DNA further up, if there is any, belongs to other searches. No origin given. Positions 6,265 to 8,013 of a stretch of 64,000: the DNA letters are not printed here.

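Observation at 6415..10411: Secreted quinoprotein-like beta-propeller GTGA-coupled to a secreted DUF1080 (3-keto-glycoside hydrolase-like) protein, preceded by an amidohydrolase-2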

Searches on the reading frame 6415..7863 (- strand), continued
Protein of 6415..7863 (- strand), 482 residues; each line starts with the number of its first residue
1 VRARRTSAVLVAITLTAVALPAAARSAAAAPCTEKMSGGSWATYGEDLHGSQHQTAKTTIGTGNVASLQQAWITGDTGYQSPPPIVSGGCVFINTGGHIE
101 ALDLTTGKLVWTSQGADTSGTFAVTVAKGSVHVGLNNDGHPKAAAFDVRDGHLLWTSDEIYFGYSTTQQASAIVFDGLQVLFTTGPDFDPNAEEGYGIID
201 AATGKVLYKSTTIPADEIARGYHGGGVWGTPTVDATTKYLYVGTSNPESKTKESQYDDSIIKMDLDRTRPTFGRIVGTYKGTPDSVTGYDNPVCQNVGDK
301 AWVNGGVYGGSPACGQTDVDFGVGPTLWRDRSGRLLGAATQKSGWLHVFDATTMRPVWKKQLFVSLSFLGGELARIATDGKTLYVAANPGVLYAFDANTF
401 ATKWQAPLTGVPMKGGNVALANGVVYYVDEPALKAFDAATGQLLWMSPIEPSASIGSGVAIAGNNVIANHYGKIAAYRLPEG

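Call 19: find_encoding_contigs(protein=P0049, flank=8000, max_places=2)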
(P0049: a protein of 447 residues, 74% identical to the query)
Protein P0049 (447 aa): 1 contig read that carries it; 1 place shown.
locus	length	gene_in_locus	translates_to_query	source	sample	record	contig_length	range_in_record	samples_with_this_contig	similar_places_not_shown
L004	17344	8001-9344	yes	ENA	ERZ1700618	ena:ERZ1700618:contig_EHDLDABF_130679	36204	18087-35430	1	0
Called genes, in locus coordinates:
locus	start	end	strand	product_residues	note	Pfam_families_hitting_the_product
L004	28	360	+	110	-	PF02771:Acyl-CoA_dh_N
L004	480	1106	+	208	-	PF00441:Acyl-CoA_dh_1, PF08028:Acyl-CoA_dh_2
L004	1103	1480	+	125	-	PF03061:4HBT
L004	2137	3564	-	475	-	PF05345:He_PIG, PF24908:Ig_SIBA-E_2nd (faint), PF05345:He_PIG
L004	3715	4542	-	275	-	PF05345:He_PIG, PF24908:Ig_SIBA-E_2nd (faint), PF05345:He_PIG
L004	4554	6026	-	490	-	PF06119:NIDO, PF13472:Lipase_GDSL_2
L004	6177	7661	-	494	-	PF06439:3keto-disac_hyd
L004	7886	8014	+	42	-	-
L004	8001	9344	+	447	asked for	PF01011:PQQ (faint), PF13360:PQQ_2 (weak), PF13570:Beta-prop_ACSF4 (faint), PF25293:Beta-prop_EMC1_N (faint), PF13360:PQQ_2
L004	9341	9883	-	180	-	PF14539:DUF4442, PF13622:4HBT_3 (weak), PF03061:4HBT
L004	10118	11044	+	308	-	PF02771:Acyl-CoA_dh_N, PF02770:Acyl-CoA_dh_M, PF00441:Acyl-CoA_dh_1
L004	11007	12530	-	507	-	PF00501:AMP-binding, PF13193:AMP-binding_C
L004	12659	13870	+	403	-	PF06224:AlkZ-like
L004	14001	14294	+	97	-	-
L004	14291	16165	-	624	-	PF04909:Amidohydro_2, PF00106:adh_short, PF08659:KR, PF13561:adh_short_C2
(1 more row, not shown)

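Call 21: predict_structure(alignment_id=A1)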
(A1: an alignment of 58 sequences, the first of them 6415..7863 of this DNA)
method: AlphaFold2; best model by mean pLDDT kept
length: 482 residues; sequences in the alignment: 58
mean_pLDDT: 89.0   pTM: 0.88
mean pLDDT of the five models: 89.0, 87.7, 86.2, 85.8, 84.9
residues with pLDDT >= 90: 332; 70-90: 106; 50-70: 33; < 50: 11
segments of 3 or more residues with pLDDT < 50: 1-5
pLDDT, mean of each block of 10 residues (from residue 1): 48 53 60 72 64 85 97 92 87 93 95 94 89 93 96 98 91 91 88 95 98 96 91 95 94 96 98 98 93 93 80 90 92 96 95 98 79 87 94 97 94 88 94 96 96 85 91 94 70
secondary structure, 60 per line:
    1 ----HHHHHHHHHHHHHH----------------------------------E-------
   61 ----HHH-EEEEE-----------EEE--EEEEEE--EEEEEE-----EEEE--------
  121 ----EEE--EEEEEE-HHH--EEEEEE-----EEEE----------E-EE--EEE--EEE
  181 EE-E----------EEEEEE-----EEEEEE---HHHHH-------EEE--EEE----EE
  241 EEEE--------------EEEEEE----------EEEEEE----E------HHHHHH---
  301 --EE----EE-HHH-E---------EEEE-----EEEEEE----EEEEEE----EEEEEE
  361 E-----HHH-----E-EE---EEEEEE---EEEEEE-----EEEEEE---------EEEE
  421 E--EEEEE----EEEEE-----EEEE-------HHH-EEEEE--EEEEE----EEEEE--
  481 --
elements in order: H5-18 E69-73 E85-87 E90-95 E98-103 E109-112 E125-127 E130-135 E142-147 E153-156 E173-175 E178-182 E195-200 E206-211 H215-219 E227-229 E232-234 E239-244 E259-264 E275-280 H292-297 E326-329 E335-340 E345-350 E355-361 E382-387 E391-396 E402-407 E417-421 E424-428 E433-437 E443-446 E458-462 E465-469 E474-478

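Call 24: fold_search(model_id=the predicted structure, library=pdb)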
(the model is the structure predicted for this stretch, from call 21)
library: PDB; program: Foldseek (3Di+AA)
matches with E <= 10: 1988; with E <= 0.001: 1780
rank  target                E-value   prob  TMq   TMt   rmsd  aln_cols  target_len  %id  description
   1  1kb0                  2.3e-22  1.00  0.69  0.51   5.4       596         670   17  Crystal Structure of Quinohemoprotein Alcohol Dehydrogenase from Comamonas testosteroni (released 2001-12-28)
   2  8gy2_A                1.1e-21  1.00  0.70  0.48   4.8       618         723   17  Cryo-EM Structure of Membrane-Bound Alcohol Dehydrogenase from Gluconobacter oxydans (released 2023-08-02)
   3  6zcw                  2.2e-21  1.00  0.68  0.59   5.4       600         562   15  Crystal structure of lanthanide-dependent alcohol dehydrogenase PedH from Pseudomonas putida KT2440 (released 2020-07-15)
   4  1kv9                  2.5e-21  1.00  0.69  0.51   5.5       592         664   16  Structure at 1.9 A Resolution of a Quinohemoprotein Alcohol Dehydrogenase from Pseudomonas putida HK5 (released 2002-07-10)
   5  1flg_A                2.9e-21  1.00  0.64  0.54   6.7       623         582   17  CRYSTAL STRUCTURE OF THE QUINOPROTEIN ETHANOL DEHYDROGENASE FROM PSEUDOMONAS AERUGINOSA (released 2000-08-30)
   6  6zcv                  5.4e-21  1.00  0.68  0.59   5.4       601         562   15  Crystal structure of lanthanide-dependent alcohol dehydrogenase PedH from Pseudomonas putida KT2440 (released 2020-07-15)
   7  1yiq                  1.7e-20  1.00  0.68  0.49   4.9       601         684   17  Molecular cloning and structural analysis of quinohemoprotein alcohol dehydrogenase ADHIIG from Pseudomonas putida HK5.  (released 2005-08-16)
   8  7wmk                  6.4e-20  1.00  0.67  0.59   5.9       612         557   16  PQQ-dependent alcohol dehydrogenase complexed with PQQ (released 2022-09-07)
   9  4mh1_A                1.1e-19  1.00  0.66  0.63   5.4       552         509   18  Crystal structure and functional studies of quinoprotein L-sorbose dehydrogenase from Ketogulonicigenium vulgare Y25 (released 2014-07-23)
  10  4mh1_B                1.6e-19  1.00  0.64  0.60   5.6       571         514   17  Crystal structure and functional studies of quinoprotein L-sorbose dehydrogenase from Ketogulonicigenium vulgare Y25 (released 2014-07-23)
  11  4cvb                  2.3e-19  1.00  0.66  0.58   5.9       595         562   15  Crystal structure of quinone-dependent alcohol dehydrogenase from Pseudogluconobacter saccharoketogenenes (released 2015-03-25)
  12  7wmd                  2.8e-19  1.00  0.66  0.60   6.0       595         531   16  PQQ-dependent alcohol dehydrogenase detoxifying DON (released 2022-09-07)
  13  9m2k                  3.1e-19  1.00  0.66  0.58   6.6       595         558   16  Type I PQQ-dependent alcohol dehydrogenase (released 2026-03-04)
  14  9m2c                  4.0e-19  1.00  0.67  0.58   5.9       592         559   16  Type I PQQ-dependent alcohol dehydrogenase (released 2026-03-04)
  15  6dam                  5.0e-19  1.00  0.70  0.60   4.6       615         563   15  Crystal structure of lanthanide-dependent methanol dehydrogenase XoxF from Methylomicrobium buryatense 5G (released 2018-09-05)
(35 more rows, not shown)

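Call 41: search_protein_families(library=pfam, proteins=[P0030, P0057, P0096, P0115, P0120, P0067, P0077, P0056, P0104, L001:6735-8306:-], max_evalue=0.01)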
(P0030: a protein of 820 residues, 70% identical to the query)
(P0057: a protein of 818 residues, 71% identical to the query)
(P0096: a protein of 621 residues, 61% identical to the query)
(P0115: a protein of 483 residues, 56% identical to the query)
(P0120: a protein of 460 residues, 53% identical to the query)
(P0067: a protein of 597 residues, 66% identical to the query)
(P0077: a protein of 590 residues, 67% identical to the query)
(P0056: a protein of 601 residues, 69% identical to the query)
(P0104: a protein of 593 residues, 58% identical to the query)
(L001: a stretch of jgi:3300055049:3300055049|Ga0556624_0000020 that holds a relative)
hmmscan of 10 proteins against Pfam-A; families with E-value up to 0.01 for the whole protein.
P0030 (820 aa): 5 families
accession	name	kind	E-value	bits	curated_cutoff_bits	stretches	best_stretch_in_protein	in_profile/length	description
PF06283.17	ThuA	-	9.8e-37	127.7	33.4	1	533-804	3-209/209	Trehalose utilisation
PF13360.13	PQQ_2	-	2.1e-21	77.1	27.6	2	367-502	2-134/233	Outer membrane protein assembly factor BamB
PF01011.28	PQQ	-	5.8e-14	52.1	26.7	1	65-139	1-85/595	Glucose/ethanol/alcohol dehydrogenase, beta-propeller domain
PF13570.13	Beta-prop_ACSF4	-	2e-05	24.6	133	0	400-501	57-160/329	Beta-alanine-activating enzyme, beta-propeller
PF25293.1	Beta-prop_EMC1_N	-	3.6e-05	24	34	0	115-182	34-102/219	EMC1 N-terminal beta-propeller domain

P0057 (818 aa): 4 families
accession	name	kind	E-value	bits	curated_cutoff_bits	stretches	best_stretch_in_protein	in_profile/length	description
PF06283.17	ThuA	-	3.6e-39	135.6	33.4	1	40-312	2-209/209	Trehalose utilisation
PF13360.13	PQQ_2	-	3.3e-24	86.3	27.6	2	406-617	15-202/233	Outer membrane protein assembly factor BamB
PF01011.28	PQQ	-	3.8e-13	49.4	26.7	1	377-450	1-84/595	Glucose/ethanol/alcohol dehydrogenase, beta-propeller domain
PF13570.13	Beta-prop_ACSF4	-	5.7e-06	26.4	133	0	712-814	57-160/329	Beta-alanine-activating enzyme, beta-propeller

P0096 (621 aa): 5 families
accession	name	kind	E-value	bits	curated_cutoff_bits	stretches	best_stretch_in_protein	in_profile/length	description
PF13360.13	PQQ_2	-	2.6e-23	83.3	27.6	2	368-510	2-139/233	Outer membrane protein assembly factor BamB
PF01011.28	PQQ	-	8.1e-18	64.9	26.7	2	63-143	1-90/595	Glucose/ethanol/alcohol dehydrogenase, beta-propeller domain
PF13473.12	Cupredoxin_1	-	1.5e-06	28.6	27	1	555-620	38-104/104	Cupredoxin-like domain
PF13570.13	Beta-prop_ACSF4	-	0.00067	19.6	133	0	404-493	102-190/329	Beta-alanine-activating enzyme, beta-propeller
PF00127.26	Copper-bind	-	0.0076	17.1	21.2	0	549-620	15-98/99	Copper binding proteins, plastocyanin/azurin family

P0115 (483 aa): 4 families
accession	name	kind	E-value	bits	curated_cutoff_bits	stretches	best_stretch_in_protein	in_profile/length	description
PF13360.13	PQQ_2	-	1.3e-13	51.6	27.6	1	229-373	6-138/233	Outer membrane protein assembly factor BamB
PF00127.26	Copper-bind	-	6.3e-07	30.2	21.2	1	404-483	14-99/99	Copper binding proteins, plastocyanin/azurin family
PF01011.28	PQQ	-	3.6e-06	26.4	26.7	0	262-326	57-134/595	Glucose/ethanol/alcohol dehydrogenase, beta-propeller domain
PF13473.12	Cupredoxin_1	-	4.1e-05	24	27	1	415-482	45-104/104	Cupredoxin-like domain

P0120 (460 aa): 3 families
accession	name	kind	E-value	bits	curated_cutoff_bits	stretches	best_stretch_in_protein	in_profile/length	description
PF13360.13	PQQ_2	-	1.3e-12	48.4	27.6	1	190-347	27-176/233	Outer membrane protein assembly factor BamB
PF00127.26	Copper-bind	-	3.8e-07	30.9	21.2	1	379-459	13-98/99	Copper binding proteins, plastocyanin/azurin family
PF13473.12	Cupredoxin_1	-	9.3e-05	22.8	27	1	387-459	39-104/104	Cupredoxin-like domain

P0067 (597 aa): 4 families
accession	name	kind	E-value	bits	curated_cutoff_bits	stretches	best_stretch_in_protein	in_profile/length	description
PF13360.13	PQQ_2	-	2.7e-21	76.8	27.6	2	364-487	24-139/233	Outer membrane protein assembly factor BamB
PF01011.28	PQQ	-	6.1e-12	45.5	26.7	0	45-120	1-87/595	Glucose/ethanol/alcohol dehydrogenase, beta-propeller domain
PF13570.13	Beta-prop_ACSF4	-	3.1e-07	30.5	133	1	382-486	59-165/329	Beta-alanine-activating enzyme, beta-propeller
PF13473.12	Cupredoxin_1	-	0.005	17.3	27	0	561-596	69-104/104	Cupredoxin-like domain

P0077 (590 aa): 4 families
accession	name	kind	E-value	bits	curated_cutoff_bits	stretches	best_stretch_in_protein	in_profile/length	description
PF13360.13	PQQ_2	-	7.8e-23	81.8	27.6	2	343-491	38-190/233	Outer membrane protein assembly factor BamB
PF01011.28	PQQ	-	4.6e-17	62.4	26.7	2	46-120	1-85/595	Glucose/ethanol/alcohol dehydrogenase, beta-propeller domain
PF13570.13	Beta-prop_ACSF4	-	1.5e-05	25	133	0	350-487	115-243/329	Beta-alanine-activating enzyme, beta-propeller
PF13473.12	Cupredoxin_1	-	0.0099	16.3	27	0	555-589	71-104/104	Cupredoxin-like domain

P0056 (601 aa): 5 families
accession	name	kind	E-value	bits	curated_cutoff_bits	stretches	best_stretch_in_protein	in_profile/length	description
PF13360.13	PQQ_2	-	6.1e-21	75.6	27.6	3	365-487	14-138/233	Outer membrane protein assembly factor BamB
PF01011.28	PQQ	-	1.6e-17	63.9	26.7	2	46-121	1-87/595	Glucose/ethanol/alcohol dehydrogenase, beta-propeller domain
PF13570.13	Beta-prop_ACSF4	-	3.8e-07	30.2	133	1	381-482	57-160/329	Beta-alanine-activating enzyme, beta-propeller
PF13473.12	Cupredoxin_1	-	0.0002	21.8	27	1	569-600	73-104/104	Cupredoxin-like domain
PF00127.26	Copper-bind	-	0.0011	19.8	21.2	1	520-601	14-99/99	Copper binding proteins, plastocyanin/azurin family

P0104 (593 aa): 3 families
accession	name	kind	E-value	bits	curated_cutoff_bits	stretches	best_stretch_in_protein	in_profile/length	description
PF13360.13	PQQ_2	-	2.5e-23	83.4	27.6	2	335-479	6-138/233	Outer membrane protein assembly factor BamB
PF01011.28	PQQ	-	5.3e-12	45.7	26.7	1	23-98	1-85/595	Glucose/ethanol/alcohol dehydrogenase, beta-propeller domain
PF13473.12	Cupredoxin_1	-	0.0054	17.2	27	0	566-590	80-104/104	Cupredoxin-like domain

L001:6735-8306:- (523 aa): 3 families
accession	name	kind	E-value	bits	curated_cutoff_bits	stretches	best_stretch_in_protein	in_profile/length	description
PF13360.13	PQQ_2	-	6.8e-21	75.4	27.6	2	73-300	14-202/233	Outer membrane protein assembly factor BamB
PF01011.28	PQQ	-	1.9e-17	63.7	26.7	1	45-130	1-87/595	Glucose/ethanol/alcohol dehydrogenase, beta-propeller domain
PF13570.13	Beta-prop_ACSF4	-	1.5e-07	31.6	133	1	99-181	144-218/329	Beta-alanine-activating enzyme, beta-propeller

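Call 53: search_protein_families(library=pfam, proteins=[L003:9839-10663:-, L003:6872-7702:-, L003:16405-16722:-], max_evalue=0.01)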
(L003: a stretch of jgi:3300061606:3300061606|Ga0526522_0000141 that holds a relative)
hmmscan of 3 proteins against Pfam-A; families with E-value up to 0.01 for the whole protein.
L003:9839-10663:- (274 aa): 0 families

L003:6872-7702:- (276 aa): 0 families

L003:16405-16722:- (105 aa): 0 families

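Call 82: find_encoding_contigs(protein=P0030, flank=8000, max_places=2)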
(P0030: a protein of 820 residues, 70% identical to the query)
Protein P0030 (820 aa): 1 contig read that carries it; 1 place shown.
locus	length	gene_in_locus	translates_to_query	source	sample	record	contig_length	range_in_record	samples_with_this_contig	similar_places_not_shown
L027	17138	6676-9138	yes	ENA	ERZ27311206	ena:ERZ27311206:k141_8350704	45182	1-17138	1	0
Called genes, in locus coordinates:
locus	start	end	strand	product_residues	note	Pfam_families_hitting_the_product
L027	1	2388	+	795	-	?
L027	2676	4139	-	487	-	PF13088:BNR_2, PF02012:BNR (faint)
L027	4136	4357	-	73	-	-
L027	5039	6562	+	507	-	PF00884:Sulfatase, PF16347:SGSH_C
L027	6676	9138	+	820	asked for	PF01011:PQQ (faint), PF13360:PQQ_2, PF06283:ThuA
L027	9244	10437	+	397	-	-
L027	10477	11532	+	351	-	PF00296:Bac_luciferase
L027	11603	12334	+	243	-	PF03160:Calx-beta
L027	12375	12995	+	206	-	-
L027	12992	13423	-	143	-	PF00072:Response_reg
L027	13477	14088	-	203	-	-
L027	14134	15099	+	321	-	PF00291:PALP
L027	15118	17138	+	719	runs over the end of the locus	PF00580:UvrD-helicase (faint), PF01443:Viral_helicase1 (faint), PF13245:AAA_19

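Call 83: find_encoding_contigs(protein=P0057, flank=8000, max_places=2)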
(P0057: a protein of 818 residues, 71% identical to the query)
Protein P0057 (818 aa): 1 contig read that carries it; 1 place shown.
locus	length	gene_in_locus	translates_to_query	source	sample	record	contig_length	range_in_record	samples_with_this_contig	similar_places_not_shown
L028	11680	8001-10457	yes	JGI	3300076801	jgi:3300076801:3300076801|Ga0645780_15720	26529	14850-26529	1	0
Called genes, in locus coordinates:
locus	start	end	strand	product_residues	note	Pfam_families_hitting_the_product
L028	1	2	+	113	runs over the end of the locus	-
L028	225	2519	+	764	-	PF02225:PA (weak), PF10633:NPCBM_assoc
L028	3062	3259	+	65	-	-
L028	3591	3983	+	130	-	PF07969:Amidohydro_3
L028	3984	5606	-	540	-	-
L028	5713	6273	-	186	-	-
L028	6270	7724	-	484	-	-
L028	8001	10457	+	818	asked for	PF06283:ThuA, PF01011:PQQ (faint), PF13360:PQQ_2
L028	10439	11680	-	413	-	?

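Call 87: search_dna_similar(query=window:6415-7863:-, collection=plasmids, mode=protein, max_evalue=0.001, max_rows=20)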
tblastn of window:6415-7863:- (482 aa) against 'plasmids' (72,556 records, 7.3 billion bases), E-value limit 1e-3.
Records with a match: 73; places in all: 80; records where one place covers at least 80% of the query: 25.
Best place of each record, by identity: <60% 73.
By first word of the organism name: Streptomyces 12; Paraburkholderia 9; Caballeronia 6; Mesorhizobium 6; Deinococcus 5; Sphingobium 5; Variovorax 4; Burkholderia 4; Novosphingobium 3; Alloyangia 2; and 14 more.
By predicted mobility (MOB-suite, as given by PLSDB): non-mobilizable 46; conjugative 15; mobilizable 12.
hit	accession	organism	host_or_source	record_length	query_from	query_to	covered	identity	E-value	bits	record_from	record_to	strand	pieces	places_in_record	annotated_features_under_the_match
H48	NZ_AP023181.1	Paraburkholderia sp. PGU19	Physopelta gutta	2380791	39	466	89%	27.7%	3e-16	90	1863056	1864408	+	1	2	none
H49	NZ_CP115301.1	Streptomyces camelliae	microorganism,rhizosphere soil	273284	41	469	89%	27.7%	5e-16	89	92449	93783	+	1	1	PQQ-binding-like beta-propeller repeat protein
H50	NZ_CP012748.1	Paraburkholderia caribensis MBA4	soil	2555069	39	466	89%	27.5%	4e-18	96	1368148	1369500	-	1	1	none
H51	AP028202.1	Paraburkholderia largidicola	Physopelta gutta,midgut,Midgut crypts ...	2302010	39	466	89%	27.1%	2e-17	93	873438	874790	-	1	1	PQQ-binding-like beta-propeller repeat protein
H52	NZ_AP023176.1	Paraburkholderia largidicola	Physopelta gutta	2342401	39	466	89%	27.1%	2e-17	93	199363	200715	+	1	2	none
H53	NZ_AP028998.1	Paraburkholderia sp. 22B1P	-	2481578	39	466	89%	27.1%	5e-17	92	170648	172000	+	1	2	none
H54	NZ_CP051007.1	Streptomyces griseofuscus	-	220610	41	445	84%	27.4%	2e-13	81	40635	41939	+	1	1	PQQ-binding-like beta-propeller repeat protein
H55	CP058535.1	Deinococcus sp. D7000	seawater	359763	40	480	91%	24.9%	3e-6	57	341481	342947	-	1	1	PQQ-binding-like beta-propeller repeat protein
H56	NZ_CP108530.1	Streptomyces sp. NBC_01224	-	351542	41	445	84%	26.4%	2e-14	84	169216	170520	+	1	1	PQQ-binding-like beta-propeller repeat protein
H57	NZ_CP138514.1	Variovorax paradoxus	Legume root,PacBio whole genome assembly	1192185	33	467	90%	23.9%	4e-6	57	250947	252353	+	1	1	none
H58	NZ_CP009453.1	Sphingopyxis sp. 113P3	activated sludge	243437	60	445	80%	26.9%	4e-13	80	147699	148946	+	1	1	PQQ-binding-like beta-propeller repeat protein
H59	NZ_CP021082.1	Deinococcus ficus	Ficus religiosa L.,cell ...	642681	37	460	88%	24.4%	9e-9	66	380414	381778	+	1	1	PQQ-binding-like beta-propeller repeat protein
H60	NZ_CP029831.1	Azospirillum ramasamyi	single cell,Cow dung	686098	86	482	82%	25.7%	3e-5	54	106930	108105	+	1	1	methanol/ethanol family PQQ-dependent dehydrogenase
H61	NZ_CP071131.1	Caballeronia sp. M1242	Homo sapiens,ETA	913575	58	445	80%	25.5%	2e-9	68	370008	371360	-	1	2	PQQ-binding-like beta-propeller repeat protein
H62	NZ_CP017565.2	Paraburkholderia sprentiae WSM5005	Lebeckia ambigua,root nodule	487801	60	445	80%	25.5%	4e-9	67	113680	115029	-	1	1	PQQ-dependent dehydrogenase, methanol/ethanol family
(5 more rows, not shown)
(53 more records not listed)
